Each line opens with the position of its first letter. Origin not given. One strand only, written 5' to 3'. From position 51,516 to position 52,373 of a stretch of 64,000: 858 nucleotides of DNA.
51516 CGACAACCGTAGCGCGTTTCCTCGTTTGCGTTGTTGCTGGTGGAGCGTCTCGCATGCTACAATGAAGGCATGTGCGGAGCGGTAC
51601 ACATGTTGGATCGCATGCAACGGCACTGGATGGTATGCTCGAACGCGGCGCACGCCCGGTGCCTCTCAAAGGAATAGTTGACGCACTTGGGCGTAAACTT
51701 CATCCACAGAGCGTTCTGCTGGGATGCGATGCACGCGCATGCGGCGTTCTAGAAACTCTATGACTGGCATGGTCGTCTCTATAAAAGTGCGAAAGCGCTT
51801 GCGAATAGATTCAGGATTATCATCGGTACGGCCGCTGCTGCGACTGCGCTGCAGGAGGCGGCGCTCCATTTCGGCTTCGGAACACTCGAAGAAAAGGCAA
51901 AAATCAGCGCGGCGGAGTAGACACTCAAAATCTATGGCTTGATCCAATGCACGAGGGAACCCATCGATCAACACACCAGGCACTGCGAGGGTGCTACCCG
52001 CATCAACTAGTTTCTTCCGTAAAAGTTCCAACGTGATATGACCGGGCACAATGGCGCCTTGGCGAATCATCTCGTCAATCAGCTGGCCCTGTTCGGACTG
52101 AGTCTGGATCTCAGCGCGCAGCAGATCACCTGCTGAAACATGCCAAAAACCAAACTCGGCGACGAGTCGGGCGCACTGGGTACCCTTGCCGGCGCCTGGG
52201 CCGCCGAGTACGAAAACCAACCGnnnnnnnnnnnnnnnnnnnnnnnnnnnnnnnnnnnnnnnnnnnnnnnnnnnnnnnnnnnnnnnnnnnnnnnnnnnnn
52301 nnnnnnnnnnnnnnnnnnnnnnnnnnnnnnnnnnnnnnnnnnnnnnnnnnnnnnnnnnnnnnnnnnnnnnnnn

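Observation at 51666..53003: NDK-like domain + Dpy-30 motif + P-loop adenylate/UMP-CMP kinase in one 445-aa protein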

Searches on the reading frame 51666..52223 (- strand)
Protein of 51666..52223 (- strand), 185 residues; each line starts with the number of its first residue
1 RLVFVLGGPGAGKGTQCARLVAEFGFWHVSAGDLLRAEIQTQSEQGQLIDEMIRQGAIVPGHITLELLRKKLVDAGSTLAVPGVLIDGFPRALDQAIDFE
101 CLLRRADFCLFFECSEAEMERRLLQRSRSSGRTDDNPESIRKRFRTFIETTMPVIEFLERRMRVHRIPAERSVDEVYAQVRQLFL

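Call 39: search_solved_structures(query=window:51666-52223:-, max_evalue=1e-30, show_alignments=5)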
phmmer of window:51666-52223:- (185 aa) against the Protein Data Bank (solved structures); distinct sequences matched with E-value up to 1e-30: 20.
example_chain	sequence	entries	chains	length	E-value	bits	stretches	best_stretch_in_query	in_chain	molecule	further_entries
1uky_A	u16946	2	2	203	2e-55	190.7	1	2-181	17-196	URIDYLATE KINASE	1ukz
1tev_A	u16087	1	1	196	8.9e-47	162.6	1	2-184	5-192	UMP-CMP kinase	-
7e9v_A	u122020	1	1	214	1.2e-46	162.1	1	2-184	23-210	UMP-CMP kinase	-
1qf9_A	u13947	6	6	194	3.3e-46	160.7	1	2-184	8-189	PROTEIN (URIDYLMONOPHOSPHATE/CYTIDYLMONOPHOSPHATE KINASE) | URIDYLMONOPHOSPHATE/CYTIDYLMONOPHOSPHATE KINASE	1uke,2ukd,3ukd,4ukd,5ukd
3adk_A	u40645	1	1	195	4.7e-46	160.2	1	1-180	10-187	ADENYLATE KINASE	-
7x7s_A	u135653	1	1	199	6.8e-45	156.4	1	1-180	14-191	Adenylate kinase isoenzyme 1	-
1z83_A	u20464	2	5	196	8.4e-45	156.1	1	2-180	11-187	Adenylate kinase 1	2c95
7de3_A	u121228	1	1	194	8.2e-44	152.9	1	1-180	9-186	Adenylate kinase isoenzyme 1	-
8x1g_A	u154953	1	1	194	8.2e-44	152.9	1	1-180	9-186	Adenylate kinase isoenzyme 1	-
5ycf_B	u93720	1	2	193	1.5e-43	152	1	1-182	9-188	Adenylate kinase isoenzyme 1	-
3umf_A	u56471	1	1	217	2e-43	151.6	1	2-181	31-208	Adenylate kinase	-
5ycd_A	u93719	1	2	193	5.5e-43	150.2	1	1-182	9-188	Adenylayte kinase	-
5xru_A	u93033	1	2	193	7.8e-43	149.7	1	1-181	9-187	adenylate kinase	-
5ycb_A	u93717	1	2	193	1.1e-42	149.3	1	1-181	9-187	adenylate kinase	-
5xz2_A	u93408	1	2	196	1.1e-42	149.2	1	1-181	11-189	Adenylate kinase isoenzyme 1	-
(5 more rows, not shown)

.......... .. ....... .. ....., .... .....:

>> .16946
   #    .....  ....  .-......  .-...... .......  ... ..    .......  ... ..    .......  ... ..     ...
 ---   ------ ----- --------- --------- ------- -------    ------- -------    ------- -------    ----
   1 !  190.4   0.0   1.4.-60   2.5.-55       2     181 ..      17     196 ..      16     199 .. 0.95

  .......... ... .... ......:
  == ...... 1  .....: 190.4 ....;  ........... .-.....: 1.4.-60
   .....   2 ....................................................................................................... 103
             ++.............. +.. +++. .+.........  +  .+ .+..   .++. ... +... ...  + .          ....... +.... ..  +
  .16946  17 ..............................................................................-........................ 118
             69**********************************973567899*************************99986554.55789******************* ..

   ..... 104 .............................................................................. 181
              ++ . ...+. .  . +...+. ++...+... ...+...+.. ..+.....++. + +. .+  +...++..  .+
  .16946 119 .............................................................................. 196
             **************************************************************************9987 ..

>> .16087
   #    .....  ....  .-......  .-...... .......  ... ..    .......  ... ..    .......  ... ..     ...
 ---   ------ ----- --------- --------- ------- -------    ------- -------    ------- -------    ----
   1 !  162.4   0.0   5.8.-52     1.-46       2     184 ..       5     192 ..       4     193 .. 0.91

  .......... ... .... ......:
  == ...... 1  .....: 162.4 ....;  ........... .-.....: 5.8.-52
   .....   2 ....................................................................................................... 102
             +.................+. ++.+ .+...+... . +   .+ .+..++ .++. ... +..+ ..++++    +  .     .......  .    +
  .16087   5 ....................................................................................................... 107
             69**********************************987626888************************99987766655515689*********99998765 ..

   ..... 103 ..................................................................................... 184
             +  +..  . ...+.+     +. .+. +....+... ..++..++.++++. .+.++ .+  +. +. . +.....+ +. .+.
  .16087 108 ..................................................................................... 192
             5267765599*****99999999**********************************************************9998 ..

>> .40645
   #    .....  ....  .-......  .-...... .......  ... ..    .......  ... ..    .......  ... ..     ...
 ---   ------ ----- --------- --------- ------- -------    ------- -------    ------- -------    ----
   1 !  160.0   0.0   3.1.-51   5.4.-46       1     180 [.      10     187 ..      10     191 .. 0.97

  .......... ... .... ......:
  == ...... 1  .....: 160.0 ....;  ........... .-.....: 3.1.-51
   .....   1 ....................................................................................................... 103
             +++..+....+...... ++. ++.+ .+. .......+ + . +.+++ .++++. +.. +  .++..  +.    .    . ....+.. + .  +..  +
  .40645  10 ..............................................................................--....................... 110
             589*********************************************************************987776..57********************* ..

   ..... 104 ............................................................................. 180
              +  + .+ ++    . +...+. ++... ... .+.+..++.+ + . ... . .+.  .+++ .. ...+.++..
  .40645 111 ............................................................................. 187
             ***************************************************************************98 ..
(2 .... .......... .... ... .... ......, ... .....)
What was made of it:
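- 51669..52223 (-): URA6-type UMP-CMP/adenylate kinase domain (residues 248-432) with all catalytic motifs intact. Yeast URA6 (1uky) at 190 bits (call 39).
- On UMP-CMP kinase family (TIGR01359) / ADK (PF00406): Alignment to URA6 (call 39).
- Closest known: Yeast URA6 uridylate kinase. Same: It shares the P-loop, SAGDLLR, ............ and SGRxDDN motifs (call 39).
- URA6 is the best match by about 30 bits (call 39). Gln at the GFPRxxxQ position, as in AK1 (call 39). The motif SAGDLLR matches the UMP kinases, whereas AK1 has STGDLLR (call 39).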
